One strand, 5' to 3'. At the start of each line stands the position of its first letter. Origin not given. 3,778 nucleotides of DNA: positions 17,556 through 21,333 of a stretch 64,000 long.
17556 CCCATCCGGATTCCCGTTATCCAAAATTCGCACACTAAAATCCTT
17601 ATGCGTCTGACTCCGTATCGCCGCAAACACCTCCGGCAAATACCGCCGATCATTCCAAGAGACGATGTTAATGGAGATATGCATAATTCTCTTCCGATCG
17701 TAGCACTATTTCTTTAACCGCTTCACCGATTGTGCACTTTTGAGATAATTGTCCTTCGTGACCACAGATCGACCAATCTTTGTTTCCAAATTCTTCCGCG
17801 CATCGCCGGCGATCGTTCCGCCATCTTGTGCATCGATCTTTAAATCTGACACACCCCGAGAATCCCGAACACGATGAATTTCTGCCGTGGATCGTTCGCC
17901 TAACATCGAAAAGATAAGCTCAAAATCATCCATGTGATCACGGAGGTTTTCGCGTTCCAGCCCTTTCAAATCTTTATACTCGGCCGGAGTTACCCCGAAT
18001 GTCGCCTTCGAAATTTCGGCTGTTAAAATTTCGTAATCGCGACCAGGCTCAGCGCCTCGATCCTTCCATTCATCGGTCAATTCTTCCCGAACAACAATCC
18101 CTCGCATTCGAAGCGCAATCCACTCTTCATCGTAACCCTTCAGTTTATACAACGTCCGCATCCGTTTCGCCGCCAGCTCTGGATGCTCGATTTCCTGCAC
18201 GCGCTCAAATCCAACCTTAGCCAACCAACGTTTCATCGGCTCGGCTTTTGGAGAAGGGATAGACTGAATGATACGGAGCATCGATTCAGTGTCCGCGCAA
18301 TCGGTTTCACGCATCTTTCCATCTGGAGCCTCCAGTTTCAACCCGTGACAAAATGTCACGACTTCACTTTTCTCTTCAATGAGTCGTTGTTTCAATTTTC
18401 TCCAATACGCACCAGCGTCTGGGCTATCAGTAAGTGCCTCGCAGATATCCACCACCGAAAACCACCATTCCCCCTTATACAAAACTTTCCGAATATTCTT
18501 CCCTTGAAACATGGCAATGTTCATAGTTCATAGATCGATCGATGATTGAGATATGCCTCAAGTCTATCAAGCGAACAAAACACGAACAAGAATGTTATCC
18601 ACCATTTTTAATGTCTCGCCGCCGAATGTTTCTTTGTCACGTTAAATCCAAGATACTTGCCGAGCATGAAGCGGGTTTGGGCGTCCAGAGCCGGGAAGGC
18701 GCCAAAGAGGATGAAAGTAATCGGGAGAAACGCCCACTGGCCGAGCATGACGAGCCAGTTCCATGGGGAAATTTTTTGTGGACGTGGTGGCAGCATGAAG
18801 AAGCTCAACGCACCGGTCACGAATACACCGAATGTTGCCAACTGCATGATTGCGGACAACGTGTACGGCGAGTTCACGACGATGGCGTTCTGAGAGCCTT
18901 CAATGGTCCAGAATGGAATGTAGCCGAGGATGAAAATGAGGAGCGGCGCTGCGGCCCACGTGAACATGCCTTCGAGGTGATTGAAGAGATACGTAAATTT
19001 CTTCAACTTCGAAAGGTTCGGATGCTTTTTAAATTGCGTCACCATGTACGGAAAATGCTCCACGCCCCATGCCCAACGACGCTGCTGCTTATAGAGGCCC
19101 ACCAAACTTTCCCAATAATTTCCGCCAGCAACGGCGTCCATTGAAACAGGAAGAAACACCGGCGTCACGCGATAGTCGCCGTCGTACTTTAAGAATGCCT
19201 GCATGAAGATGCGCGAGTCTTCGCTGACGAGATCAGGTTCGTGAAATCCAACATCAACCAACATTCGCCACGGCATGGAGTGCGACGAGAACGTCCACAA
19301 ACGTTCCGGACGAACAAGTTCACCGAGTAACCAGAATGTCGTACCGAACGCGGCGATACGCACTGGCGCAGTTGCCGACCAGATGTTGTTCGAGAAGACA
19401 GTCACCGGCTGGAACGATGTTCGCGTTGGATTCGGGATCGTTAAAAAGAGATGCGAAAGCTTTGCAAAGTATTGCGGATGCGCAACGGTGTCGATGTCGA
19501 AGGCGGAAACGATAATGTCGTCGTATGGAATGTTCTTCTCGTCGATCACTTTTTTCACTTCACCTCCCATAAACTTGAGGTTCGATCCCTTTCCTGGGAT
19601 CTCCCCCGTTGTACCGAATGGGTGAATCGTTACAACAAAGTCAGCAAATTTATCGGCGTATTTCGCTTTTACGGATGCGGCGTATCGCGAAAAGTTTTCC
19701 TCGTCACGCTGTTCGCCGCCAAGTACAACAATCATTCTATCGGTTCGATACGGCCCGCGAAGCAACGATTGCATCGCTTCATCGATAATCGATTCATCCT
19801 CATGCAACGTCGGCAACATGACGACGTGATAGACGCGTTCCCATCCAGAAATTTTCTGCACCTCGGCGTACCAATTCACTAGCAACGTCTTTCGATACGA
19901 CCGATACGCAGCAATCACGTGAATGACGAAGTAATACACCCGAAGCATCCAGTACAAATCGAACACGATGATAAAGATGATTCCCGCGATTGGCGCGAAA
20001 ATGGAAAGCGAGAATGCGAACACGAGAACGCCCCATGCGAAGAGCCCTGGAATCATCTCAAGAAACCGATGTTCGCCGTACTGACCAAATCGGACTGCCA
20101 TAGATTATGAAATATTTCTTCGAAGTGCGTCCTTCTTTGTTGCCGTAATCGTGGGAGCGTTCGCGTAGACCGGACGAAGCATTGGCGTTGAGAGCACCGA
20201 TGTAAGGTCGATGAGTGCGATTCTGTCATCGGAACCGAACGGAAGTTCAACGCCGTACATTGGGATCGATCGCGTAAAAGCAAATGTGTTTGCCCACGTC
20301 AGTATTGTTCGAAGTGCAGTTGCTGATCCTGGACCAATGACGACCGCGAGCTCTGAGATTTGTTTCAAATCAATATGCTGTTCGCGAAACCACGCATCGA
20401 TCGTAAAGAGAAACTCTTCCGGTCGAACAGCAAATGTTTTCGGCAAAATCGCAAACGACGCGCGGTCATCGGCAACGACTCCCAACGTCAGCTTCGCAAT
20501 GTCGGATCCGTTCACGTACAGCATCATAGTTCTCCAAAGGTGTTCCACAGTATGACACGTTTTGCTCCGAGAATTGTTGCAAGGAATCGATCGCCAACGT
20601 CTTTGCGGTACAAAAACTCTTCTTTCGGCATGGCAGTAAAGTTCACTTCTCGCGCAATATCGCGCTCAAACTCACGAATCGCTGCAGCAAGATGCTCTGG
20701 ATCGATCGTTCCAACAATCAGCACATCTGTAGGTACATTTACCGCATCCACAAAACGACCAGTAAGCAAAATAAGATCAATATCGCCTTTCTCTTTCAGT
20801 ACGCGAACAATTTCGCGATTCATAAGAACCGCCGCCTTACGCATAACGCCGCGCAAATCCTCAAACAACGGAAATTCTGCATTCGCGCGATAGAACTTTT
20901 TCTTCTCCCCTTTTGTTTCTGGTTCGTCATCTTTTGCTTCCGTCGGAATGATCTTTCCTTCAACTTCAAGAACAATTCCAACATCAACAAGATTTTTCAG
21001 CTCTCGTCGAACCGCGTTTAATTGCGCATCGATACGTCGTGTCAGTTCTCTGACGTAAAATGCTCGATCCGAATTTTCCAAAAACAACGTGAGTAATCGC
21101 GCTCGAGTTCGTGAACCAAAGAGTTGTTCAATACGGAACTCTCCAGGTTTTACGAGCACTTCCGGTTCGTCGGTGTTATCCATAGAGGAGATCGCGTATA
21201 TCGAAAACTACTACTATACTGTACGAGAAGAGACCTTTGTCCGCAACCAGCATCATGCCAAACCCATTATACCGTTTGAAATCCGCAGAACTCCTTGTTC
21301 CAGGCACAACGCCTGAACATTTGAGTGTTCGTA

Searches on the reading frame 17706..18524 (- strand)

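Call 71: search_protein_families(library=pfam, proteins=[window:17706-18524:-], max_evalue=0.00001)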
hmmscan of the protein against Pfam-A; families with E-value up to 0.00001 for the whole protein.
window:17706-18524:- (272 aa): 1 family
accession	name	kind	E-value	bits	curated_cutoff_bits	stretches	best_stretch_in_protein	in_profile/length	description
PF02498.22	Bro-N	-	1.4e-11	45.3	25.6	1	10-103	1-92/96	BRO family, N-terminal domain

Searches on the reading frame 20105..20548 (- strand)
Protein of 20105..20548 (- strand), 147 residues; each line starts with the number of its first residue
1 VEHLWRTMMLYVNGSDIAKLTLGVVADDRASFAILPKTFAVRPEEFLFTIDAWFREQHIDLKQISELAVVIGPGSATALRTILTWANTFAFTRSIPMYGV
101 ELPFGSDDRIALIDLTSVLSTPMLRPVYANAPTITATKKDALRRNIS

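Call 71: search_protein_families(library=pfam, proteins=[window:20105-20548:-], max_evalue=0.00001)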
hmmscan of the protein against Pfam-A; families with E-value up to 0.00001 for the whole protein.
window:20105-20548:- (147 aa): 1 family
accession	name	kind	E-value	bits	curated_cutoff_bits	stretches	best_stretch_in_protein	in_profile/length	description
PF00814.31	TsaD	-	1.7e-08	35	24.8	1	47-100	34-87/264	tRNA N6-adenosine threonylcarbamoyltransferase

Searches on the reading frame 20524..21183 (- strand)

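Call 71: search_protein_families(library=pfam, proteins=[window:20524-21183:-], max_evalue=0.00001)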
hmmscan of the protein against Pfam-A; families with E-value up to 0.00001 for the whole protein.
window:20524-21183:- (219 aa): 1 family
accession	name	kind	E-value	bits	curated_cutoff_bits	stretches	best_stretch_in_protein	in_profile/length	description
PF12840.13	HTH_20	-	8.7e-06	26.1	27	0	23-72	2-49/51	Helix-turn-helix domain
